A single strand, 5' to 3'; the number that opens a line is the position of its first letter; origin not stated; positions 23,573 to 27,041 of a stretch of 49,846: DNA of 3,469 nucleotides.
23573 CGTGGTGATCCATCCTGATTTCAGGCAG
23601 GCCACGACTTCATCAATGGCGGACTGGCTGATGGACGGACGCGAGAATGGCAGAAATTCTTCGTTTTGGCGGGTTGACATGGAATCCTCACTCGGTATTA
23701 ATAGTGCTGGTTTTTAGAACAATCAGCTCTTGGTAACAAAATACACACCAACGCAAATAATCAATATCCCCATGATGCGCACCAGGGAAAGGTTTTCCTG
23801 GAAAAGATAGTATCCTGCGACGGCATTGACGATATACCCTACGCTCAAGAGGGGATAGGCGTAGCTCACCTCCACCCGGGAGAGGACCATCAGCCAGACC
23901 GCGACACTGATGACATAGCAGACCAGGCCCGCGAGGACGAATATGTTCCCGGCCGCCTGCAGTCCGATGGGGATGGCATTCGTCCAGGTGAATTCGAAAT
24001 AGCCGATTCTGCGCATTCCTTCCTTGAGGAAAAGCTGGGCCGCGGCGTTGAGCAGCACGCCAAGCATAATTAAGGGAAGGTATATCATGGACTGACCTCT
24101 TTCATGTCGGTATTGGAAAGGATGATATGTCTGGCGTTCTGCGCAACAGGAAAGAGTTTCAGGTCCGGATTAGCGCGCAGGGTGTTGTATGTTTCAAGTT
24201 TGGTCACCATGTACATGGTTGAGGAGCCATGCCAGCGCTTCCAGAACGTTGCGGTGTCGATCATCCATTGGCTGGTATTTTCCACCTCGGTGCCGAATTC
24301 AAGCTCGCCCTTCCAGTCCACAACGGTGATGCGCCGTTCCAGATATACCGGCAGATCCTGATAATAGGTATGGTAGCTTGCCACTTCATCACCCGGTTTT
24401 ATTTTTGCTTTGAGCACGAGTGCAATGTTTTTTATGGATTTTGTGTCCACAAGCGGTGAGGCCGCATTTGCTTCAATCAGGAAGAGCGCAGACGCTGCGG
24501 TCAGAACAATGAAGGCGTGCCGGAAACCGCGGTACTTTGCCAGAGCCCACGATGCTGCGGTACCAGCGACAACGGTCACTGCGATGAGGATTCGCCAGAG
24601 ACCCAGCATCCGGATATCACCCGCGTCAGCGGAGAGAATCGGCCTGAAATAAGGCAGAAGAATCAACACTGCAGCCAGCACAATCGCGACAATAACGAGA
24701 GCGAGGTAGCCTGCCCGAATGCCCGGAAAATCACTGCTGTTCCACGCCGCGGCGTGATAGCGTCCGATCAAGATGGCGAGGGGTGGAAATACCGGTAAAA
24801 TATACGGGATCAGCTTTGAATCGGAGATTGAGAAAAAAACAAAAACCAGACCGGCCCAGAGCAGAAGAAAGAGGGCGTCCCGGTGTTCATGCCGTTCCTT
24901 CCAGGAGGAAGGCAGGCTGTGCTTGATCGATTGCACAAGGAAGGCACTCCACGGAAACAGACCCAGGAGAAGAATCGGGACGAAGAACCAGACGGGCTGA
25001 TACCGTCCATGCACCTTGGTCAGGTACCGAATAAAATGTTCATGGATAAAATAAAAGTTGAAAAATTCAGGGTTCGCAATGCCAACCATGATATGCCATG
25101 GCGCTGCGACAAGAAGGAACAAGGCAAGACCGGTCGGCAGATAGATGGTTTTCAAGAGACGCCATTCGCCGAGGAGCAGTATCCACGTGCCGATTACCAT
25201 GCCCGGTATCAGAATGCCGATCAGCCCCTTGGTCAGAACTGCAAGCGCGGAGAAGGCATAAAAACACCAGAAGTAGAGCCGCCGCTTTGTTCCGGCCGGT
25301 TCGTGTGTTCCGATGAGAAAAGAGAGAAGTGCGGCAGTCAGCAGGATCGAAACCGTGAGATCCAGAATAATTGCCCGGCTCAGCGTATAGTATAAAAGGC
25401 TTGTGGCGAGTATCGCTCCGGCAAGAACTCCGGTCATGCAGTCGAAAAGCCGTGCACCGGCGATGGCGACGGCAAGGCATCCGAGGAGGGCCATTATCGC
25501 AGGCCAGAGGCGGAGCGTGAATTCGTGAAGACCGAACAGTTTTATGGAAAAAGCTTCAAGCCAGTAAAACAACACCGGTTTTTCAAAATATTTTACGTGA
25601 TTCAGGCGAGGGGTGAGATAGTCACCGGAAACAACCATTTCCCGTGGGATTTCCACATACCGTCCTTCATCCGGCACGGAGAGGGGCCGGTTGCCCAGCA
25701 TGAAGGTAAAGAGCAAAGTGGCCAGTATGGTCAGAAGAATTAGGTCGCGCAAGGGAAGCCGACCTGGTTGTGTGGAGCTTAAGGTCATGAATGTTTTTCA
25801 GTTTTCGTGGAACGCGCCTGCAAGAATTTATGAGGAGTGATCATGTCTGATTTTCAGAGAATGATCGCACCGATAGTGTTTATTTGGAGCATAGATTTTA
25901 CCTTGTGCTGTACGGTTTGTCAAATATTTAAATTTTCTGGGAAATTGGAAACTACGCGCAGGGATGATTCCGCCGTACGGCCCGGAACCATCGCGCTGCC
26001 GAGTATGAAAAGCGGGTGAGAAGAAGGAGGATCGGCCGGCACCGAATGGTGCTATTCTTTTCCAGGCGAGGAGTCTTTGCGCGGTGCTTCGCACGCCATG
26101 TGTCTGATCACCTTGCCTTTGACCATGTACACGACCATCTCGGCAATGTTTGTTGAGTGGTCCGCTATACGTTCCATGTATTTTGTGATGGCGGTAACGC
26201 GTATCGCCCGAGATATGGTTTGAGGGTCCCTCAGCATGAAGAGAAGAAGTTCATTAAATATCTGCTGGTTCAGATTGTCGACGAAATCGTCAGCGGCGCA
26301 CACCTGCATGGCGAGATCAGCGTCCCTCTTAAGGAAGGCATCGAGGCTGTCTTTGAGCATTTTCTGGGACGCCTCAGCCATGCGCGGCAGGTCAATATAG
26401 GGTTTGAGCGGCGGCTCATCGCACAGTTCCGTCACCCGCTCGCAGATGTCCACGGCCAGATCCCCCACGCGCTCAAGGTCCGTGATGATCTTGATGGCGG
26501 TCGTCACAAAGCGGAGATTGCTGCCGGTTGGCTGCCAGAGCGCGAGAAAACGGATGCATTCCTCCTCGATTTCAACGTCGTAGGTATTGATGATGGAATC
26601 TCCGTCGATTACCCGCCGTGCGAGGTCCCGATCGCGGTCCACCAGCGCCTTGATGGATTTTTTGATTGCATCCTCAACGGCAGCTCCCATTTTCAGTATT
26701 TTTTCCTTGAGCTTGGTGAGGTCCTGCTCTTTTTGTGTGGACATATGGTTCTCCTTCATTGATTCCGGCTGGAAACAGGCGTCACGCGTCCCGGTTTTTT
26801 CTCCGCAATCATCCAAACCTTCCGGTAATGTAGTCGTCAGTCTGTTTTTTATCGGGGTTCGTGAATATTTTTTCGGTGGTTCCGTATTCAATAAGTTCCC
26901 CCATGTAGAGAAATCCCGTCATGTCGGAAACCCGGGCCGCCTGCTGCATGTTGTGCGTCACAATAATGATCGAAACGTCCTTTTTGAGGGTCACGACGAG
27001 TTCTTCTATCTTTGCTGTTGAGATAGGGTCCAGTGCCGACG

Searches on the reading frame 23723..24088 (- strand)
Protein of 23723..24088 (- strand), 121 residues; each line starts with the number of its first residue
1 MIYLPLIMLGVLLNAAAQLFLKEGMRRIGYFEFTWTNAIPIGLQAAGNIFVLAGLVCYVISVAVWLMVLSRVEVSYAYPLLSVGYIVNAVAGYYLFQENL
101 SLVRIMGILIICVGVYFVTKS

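Call 19: search_protein_families(library=pfam, proteins=[window:23723-24088:-])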
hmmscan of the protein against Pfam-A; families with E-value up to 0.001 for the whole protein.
window:23723-24088:- (121 aa): 2 families
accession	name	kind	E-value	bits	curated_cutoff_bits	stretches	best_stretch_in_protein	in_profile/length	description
PF00892.27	EamA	-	5.4e-08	33.6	28.2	1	46-119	62-134/135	EamA-like transporter family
PF00893.25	Multi_Drug_Res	-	2.9e-05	24.9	23.7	1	30-111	11-93/93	Small Multidrug Resistance protein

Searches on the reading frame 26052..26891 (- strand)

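Call 13: search_protein_families(library=ncbifam, proteins=[window:26052-26891:-])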
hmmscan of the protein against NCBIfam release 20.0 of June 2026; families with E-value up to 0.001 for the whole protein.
window:26052-26891:- (279 aa): 2 families
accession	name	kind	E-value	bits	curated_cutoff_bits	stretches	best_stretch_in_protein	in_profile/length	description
TIGR02135.1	phoU_full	equivalog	1.6e-67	227.3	130.25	1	53-261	2-211/212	phosphate signaling complex protein PhoU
NF008332.0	PRK11115.1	equivalog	7.4e-55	186.1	342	1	47-268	7-228/239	phosphate signaling complex protein PhoU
